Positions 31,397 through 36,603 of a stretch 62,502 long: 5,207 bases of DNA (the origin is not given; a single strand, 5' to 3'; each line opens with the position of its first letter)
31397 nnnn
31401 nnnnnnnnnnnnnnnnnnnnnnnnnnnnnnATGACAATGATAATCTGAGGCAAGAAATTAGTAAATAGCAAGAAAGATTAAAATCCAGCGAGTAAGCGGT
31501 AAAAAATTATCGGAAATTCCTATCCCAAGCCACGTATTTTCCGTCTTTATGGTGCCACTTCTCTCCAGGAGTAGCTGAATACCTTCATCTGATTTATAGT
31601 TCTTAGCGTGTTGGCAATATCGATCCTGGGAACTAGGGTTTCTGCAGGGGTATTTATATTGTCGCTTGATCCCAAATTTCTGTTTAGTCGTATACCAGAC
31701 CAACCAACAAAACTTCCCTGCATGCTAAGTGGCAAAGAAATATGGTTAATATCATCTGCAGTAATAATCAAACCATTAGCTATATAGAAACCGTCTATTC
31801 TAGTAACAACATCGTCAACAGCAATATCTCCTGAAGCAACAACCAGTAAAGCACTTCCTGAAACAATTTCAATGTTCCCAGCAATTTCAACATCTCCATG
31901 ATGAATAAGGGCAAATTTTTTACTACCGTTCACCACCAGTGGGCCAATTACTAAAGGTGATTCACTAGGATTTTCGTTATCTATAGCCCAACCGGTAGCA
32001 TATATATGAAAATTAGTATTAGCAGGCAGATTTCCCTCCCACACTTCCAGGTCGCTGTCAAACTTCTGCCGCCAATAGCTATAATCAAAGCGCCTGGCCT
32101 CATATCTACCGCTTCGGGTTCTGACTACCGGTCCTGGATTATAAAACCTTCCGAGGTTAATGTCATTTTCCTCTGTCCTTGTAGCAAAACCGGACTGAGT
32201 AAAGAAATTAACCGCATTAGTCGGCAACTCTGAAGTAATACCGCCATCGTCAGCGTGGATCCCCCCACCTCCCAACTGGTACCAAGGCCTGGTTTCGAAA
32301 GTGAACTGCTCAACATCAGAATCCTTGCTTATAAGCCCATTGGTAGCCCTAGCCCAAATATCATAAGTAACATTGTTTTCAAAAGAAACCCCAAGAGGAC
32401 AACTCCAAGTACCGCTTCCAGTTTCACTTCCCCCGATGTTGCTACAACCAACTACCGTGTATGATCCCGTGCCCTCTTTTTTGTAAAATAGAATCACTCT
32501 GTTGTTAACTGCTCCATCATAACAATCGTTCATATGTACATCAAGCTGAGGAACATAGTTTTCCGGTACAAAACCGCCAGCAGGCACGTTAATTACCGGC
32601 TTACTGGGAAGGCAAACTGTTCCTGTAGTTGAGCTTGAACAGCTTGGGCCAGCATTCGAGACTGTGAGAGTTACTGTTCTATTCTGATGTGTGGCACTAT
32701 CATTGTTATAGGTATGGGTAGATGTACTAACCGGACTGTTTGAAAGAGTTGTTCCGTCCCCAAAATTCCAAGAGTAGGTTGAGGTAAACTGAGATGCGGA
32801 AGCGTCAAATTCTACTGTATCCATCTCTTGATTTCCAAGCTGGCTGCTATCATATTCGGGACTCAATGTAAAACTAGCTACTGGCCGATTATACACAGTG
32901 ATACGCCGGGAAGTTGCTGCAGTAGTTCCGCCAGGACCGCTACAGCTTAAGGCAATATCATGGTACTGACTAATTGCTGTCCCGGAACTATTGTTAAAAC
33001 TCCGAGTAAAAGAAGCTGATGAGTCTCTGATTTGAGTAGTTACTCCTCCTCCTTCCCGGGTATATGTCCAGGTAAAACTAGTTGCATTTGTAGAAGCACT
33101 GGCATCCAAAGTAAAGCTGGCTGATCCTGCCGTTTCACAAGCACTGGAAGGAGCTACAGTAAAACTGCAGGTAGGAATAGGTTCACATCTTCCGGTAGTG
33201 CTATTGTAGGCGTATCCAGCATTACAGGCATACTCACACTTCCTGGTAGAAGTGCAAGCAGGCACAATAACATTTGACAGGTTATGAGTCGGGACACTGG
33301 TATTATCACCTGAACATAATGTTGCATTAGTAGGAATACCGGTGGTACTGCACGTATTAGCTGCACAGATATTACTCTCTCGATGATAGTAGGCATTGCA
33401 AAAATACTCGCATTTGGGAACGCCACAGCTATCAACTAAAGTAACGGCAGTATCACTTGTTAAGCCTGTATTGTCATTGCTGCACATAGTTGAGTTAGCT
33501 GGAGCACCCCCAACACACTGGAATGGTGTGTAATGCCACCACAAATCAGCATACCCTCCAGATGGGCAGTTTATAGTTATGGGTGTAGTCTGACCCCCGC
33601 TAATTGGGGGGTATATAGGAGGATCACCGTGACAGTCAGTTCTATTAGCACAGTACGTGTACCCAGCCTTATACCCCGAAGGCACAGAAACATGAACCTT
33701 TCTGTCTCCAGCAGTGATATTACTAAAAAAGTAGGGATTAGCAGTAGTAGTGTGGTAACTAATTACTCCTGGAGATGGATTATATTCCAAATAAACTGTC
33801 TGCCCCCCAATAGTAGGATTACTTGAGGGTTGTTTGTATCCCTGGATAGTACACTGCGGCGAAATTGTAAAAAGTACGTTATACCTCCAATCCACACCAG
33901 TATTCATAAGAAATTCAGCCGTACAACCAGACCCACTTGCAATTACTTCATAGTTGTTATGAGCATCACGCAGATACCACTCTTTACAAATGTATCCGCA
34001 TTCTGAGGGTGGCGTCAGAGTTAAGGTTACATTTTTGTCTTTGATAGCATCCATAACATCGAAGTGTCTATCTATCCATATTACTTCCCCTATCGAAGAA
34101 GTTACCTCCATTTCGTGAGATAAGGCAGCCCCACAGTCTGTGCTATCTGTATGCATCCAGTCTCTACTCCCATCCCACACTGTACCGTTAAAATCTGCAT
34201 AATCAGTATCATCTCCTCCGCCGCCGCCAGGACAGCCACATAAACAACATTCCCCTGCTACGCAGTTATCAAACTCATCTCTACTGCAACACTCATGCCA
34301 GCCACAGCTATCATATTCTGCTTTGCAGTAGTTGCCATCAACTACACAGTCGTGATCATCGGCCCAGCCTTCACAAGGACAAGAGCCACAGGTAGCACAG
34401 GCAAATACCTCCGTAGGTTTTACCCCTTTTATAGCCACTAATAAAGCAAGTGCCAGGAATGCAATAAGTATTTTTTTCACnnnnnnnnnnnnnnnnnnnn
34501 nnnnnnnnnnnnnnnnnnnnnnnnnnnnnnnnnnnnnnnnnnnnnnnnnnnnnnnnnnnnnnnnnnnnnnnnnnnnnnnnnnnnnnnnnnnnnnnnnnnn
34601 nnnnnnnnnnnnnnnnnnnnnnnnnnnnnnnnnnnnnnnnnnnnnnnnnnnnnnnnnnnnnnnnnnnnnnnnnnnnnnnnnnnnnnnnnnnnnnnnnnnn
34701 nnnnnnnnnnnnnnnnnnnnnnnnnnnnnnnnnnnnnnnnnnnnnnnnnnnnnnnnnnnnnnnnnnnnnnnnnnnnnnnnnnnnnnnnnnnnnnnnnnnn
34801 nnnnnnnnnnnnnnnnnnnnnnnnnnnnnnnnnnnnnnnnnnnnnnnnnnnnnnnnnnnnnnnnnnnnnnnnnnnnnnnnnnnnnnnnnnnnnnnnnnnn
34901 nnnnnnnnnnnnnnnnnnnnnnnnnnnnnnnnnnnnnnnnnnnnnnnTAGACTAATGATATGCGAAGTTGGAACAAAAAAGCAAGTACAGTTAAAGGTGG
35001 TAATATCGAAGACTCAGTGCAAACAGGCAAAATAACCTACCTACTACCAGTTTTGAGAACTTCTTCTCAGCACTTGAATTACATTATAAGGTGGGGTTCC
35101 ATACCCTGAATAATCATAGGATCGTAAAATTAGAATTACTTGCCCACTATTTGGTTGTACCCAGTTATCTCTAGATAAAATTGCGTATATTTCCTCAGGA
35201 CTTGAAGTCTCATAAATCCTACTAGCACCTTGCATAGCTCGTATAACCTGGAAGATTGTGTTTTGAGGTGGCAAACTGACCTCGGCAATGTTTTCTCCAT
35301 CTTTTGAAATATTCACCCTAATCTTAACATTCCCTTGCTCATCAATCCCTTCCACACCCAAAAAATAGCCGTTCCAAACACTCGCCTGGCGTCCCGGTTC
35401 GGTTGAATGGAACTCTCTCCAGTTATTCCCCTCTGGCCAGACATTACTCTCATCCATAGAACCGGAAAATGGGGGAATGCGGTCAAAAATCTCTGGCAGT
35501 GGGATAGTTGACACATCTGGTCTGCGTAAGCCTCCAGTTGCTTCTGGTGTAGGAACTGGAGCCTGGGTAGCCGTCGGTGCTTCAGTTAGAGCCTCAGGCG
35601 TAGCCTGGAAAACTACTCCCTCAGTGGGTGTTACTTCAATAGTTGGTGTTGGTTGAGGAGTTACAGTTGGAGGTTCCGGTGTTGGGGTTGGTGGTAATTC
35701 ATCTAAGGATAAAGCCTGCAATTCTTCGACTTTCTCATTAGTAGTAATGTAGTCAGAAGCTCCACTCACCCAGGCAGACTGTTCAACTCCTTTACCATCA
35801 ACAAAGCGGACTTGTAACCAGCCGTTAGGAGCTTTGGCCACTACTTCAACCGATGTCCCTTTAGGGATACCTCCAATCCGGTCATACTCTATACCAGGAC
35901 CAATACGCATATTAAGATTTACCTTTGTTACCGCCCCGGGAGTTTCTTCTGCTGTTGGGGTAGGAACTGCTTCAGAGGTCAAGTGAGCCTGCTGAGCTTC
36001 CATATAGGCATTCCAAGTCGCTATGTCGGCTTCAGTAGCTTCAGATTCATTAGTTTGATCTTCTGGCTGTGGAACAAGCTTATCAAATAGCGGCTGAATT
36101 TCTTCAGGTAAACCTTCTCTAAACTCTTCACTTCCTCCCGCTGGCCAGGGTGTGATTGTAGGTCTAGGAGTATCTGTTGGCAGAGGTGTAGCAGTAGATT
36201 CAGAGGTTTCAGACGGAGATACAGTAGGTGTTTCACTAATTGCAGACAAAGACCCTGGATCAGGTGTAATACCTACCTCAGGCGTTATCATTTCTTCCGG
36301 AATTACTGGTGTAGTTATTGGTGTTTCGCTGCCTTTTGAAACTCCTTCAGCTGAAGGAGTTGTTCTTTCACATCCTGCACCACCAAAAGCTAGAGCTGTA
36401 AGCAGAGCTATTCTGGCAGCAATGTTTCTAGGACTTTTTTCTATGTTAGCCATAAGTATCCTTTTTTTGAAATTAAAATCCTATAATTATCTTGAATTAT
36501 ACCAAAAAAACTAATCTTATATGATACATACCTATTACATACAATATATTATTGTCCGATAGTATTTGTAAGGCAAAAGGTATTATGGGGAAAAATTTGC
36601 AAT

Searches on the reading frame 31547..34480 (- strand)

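Call 101: search_protein_families(library=pfam, proteins=[window:31547-34480:-], max_evalue=0.0001)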
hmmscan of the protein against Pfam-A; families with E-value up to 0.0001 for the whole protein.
window:31547-34480:- (977 aa): 2 families
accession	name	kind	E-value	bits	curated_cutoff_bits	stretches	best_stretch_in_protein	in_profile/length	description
PF18911.6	PKD_4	-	1.6e-06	28.5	27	1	551-618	15-80/85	PKD domain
PF00801.26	PKD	-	2.4e-05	24.7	23.5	1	554-620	15-78/80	PKD domain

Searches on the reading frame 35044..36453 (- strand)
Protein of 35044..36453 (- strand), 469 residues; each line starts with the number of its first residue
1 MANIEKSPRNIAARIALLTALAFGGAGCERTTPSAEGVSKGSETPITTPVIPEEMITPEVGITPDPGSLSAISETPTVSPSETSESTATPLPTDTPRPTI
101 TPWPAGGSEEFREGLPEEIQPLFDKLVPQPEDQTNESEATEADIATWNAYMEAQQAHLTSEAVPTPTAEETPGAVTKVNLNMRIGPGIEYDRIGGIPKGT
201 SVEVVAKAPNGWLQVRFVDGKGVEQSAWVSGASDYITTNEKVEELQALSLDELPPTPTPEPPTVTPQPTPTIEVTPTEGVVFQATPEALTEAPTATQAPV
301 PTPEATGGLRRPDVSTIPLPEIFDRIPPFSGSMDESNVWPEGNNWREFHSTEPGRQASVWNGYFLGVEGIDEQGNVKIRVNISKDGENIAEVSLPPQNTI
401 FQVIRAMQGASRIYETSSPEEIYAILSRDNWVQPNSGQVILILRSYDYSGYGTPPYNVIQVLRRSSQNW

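Call 101: search_protein_families(library=pfam, proteins=[window:35044-36453:-], max_evalue=0.0001)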
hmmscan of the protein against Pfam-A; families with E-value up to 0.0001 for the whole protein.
window:35044-36453:- (469 aa): 1 family
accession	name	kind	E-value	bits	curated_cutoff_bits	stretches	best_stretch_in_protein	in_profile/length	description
PF08239.17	SH3_3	-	3.1e-10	40.5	27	1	179-234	2-51/54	Bacterial SH3 domain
